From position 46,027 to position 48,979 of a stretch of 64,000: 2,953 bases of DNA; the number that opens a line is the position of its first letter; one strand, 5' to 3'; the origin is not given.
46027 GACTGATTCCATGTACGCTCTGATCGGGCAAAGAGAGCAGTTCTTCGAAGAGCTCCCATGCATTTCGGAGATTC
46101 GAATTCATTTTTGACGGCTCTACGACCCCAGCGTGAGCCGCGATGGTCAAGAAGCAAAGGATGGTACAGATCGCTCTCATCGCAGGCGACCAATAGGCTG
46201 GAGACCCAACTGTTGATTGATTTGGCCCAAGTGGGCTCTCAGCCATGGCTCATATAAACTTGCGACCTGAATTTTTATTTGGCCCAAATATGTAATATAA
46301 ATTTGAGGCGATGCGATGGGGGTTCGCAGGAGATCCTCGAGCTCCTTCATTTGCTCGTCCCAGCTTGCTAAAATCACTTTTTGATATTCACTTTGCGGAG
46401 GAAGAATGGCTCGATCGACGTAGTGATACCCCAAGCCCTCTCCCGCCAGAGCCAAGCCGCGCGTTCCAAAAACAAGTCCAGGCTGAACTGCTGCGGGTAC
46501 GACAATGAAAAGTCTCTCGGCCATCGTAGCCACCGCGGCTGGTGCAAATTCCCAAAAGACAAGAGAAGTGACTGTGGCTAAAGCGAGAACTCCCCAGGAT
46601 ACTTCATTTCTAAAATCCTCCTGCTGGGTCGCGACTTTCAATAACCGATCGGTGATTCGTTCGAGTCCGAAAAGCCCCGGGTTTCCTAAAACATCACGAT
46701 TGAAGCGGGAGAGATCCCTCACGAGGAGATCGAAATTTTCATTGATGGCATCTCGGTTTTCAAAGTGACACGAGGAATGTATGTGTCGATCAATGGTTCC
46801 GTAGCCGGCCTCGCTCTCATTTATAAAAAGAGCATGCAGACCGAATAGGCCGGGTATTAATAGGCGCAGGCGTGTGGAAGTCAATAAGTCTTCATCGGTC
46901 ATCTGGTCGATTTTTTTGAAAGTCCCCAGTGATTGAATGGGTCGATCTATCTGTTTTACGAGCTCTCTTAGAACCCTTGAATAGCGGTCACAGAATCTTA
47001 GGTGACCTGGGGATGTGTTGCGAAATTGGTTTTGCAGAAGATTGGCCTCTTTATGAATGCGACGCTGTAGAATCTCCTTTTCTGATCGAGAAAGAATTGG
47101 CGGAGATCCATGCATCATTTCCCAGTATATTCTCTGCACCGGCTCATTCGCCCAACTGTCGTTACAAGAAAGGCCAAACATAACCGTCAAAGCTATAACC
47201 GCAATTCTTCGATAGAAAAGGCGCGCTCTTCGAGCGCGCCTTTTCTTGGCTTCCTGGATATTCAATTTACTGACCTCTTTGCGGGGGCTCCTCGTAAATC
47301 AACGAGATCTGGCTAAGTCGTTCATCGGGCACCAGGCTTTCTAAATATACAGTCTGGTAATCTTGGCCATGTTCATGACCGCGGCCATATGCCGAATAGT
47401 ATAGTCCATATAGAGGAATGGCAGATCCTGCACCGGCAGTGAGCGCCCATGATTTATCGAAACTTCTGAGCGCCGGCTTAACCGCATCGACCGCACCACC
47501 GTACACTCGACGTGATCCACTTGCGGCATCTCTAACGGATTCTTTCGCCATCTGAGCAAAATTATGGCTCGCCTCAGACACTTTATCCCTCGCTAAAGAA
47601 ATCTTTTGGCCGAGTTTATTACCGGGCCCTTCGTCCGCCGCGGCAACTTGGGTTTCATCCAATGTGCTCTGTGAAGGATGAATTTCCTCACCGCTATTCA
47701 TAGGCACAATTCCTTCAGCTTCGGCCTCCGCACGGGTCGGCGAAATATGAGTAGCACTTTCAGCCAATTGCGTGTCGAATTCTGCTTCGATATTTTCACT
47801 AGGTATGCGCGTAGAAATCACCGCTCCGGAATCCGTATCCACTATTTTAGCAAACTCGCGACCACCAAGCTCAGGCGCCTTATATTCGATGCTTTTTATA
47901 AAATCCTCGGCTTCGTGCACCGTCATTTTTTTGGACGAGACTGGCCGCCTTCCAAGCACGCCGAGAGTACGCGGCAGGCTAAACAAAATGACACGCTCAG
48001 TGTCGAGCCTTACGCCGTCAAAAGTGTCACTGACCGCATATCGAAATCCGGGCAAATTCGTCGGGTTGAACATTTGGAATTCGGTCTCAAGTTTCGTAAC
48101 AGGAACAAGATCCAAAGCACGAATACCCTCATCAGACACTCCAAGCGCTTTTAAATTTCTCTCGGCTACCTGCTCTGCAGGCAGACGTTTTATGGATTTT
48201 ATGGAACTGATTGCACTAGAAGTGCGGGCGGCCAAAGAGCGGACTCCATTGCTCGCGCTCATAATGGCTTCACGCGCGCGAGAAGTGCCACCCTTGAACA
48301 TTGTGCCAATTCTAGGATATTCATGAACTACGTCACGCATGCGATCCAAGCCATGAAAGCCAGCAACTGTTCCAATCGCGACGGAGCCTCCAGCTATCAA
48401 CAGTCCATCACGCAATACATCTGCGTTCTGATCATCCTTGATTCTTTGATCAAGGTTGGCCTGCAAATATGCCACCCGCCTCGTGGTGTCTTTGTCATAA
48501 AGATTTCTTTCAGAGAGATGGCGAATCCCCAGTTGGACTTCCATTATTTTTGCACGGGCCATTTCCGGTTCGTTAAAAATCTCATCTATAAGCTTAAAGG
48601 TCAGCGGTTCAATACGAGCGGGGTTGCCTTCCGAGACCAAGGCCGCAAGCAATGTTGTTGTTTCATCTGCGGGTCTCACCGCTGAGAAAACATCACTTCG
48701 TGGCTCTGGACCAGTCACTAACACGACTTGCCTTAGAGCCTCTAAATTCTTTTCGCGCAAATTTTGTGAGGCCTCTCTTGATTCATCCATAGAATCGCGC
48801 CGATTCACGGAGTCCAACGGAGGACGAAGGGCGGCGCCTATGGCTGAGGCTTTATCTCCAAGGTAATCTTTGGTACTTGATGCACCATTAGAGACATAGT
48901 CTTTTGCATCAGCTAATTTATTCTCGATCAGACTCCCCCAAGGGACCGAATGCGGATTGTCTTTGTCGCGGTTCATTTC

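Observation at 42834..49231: Tightly coupled six-gene operon: five exported proteins of unrecognisable family plus a DHFR-like protein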

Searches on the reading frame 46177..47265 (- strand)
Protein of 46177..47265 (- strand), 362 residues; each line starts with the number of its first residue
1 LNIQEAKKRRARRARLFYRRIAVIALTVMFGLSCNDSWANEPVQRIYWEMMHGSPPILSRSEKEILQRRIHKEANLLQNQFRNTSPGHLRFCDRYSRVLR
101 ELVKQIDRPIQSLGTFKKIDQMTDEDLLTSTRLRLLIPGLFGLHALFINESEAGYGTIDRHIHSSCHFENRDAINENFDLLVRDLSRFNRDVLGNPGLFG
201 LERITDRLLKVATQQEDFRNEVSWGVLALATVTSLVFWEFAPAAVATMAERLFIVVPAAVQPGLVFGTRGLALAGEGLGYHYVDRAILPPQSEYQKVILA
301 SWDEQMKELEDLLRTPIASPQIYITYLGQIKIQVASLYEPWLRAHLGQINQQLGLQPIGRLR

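Call 4: search_protein_families(library=pfam, proteins=[window:46177-47265:-], max_evalue=1)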
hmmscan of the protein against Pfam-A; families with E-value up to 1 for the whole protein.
window:46177-47265:- (362 aa): 0 families

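Call 5: search_protein_families(library=ncbifam, proteins=[window:46177-47265:-], max_evalue=1)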
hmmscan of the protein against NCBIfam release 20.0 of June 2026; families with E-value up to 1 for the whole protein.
window:46177-47265:- (362 aa): 0 families

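Call 8: search_protein_families(library=padloc, proteins=[window:46177-47265:-], max_evalue=1)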
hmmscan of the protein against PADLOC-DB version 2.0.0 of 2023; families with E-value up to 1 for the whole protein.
window:46177-47265:- (362 aa): 0 families

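Call 9: search_protein_families(library=phrogs, proteins=[window:46177-47265:-], max_evalue=1)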
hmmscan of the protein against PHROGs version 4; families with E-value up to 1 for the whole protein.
window:46177-47265:- (362 aa): 1 family
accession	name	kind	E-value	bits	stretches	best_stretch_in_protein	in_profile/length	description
phrog_29868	-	unknown function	0.1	13.9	1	226-257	17-47/78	-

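Call 70: search_protein_families(library=pfam, alignment_id=A8, max_evalue=0.05)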
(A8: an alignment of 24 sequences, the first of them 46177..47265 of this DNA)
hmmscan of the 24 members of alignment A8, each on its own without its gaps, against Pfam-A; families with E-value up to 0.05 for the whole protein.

A. member 1, window:46177-47265:- (362 aa): 0 families

B. families by the number of members that match (of 24 scanned): 3 families
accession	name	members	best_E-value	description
PF03734.19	YkuD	1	1.4e-11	L,D-transpeptidase catalytic domain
PF03478.24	Beta-prop_KIB1-4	1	0.0036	KIB1-4 beta-propeller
PF23127.1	DotM_C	1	0.024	DotM, C-terminal cytoplasmic domain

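Call 87: search_solved_structures(query=A9, max_evalue=10)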
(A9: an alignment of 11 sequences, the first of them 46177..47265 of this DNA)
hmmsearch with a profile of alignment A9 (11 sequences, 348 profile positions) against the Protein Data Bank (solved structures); distinct sequences matched with E-value up to 10: 12.
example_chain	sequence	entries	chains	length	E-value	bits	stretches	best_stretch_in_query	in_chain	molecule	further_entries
6qgi_A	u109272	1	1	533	0.51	12.3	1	261-311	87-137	VP5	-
3gm1_A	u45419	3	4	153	0.61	12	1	45-111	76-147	Protein tyrosine kinase 2 beta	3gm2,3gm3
8oyv_A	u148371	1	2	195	0.84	11.6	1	32-111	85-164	De novo designed soluble Claudin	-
6qgl_A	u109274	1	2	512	0.91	11.5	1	261-317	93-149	VP5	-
6j7v_A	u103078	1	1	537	0.98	11.4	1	261-317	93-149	VP5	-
1rh1_A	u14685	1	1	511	1.3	11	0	250-309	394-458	Colicin B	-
6ilr_A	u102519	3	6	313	1.4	10.9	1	64-113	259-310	Ribokinase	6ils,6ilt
2cly_B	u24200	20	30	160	1.9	10.4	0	64-117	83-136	ATP SYNTHASE D CHAIN, MITOCHONDRIAL | ATP synthase subunit d, mitochondrial | ATP synthase peripheral stalk subunit d, mitochondrial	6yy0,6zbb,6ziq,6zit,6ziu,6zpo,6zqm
9vpb_Ad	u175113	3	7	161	2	10.4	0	64-117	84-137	ATP synthase peripheral stalk subunit d, mitochondrial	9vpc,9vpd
9lp4_A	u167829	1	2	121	3.5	9.6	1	52-108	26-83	Zinc finger MYND domain-containing protein 11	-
9vc7_A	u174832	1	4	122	3.6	9.5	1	52-108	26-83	Zinc finger MYND domain-containing protein 11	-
5hda_A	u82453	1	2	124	3.9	9.4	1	52-108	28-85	Zinc finger MYND domain-containing protein 11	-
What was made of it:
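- Closest known: ClyA-family bi/tripartite alpha-pore-forming toxins. Different: No Pfam or PDB-sequence similarity (calls 4, 70, 87).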

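Call 105: search_protein_families(library=ncbifam, alignment_id=A8, max_evalue=0.01)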
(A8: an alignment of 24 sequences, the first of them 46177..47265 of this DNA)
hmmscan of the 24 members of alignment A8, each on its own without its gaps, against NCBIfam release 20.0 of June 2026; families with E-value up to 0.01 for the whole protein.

A. member 1, window:46177-47265:- (362 aa): 0 families

B. families by the number of members that match (of 24 scanned): 3 families
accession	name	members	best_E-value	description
NF004786.0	PRK06132.1-3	1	2e-05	hypothetical protein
NF004785.0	PRK06132.1-2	1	0.00065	hypothetical protein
NF007612.0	PRK10260.1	1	0.0035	L,D-transpeptidase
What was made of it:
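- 46177..47265 (-): g2: 362-aa protein with a Sec signal peptide. Its periplasmic domain carries an invariant Cys pair (C92/C166). It has a conserved hydrophobic helix (222-243) followed by a weaker second helix, then a C-terminal domain. The start codon is TTG, 1 nt after the g1 stop. No family hits (calls 4, 5, 70, 87, 105).
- No similarity to any toxin family in Pfam or NCBIfam, or to PDB sequences (calls 4, 5, 70, 87, 105).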

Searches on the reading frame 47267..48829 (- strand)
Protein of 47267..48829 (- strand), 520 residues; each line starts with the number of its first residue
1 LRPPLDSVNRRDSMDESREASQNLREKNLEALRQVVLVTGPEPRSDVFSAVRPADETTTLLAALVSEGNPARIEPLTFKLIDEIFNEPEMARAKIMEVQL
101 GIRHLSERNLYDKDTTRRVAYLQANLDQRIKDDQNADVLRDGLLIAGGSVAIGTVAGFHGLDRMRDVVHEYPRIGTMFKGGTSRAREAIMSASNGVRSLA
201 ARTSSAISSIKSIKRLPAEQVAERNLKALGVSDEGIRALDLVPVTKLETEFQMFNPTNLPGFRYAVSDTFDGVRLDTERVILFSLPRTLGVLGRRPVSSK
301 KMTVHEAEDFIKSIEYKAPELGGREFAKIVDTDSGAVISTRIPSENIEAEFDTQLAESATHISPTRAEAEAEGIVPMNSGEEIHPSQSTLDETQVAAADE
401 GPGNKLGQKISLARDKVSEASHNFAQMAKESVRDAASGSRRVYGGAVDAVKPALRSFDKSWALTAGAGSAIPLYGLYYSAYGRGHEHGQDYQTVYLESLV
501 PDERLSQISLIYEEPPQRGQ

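Call 93: search_dna_similar(query=window:47267-48829:-, collection=plasmids, mode=protein, max_evalue=0.001)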
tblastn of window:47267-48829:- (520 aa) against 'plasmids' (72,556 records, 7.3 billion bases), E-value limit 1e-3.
No match.

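Call 94: search_dna_similar(query=window:47267-48829:-, collection=phages, mode=protein, max_evalue=0.001)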
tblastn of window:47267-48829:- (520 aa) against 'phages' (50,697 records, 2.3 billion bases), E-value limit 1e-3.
No match.
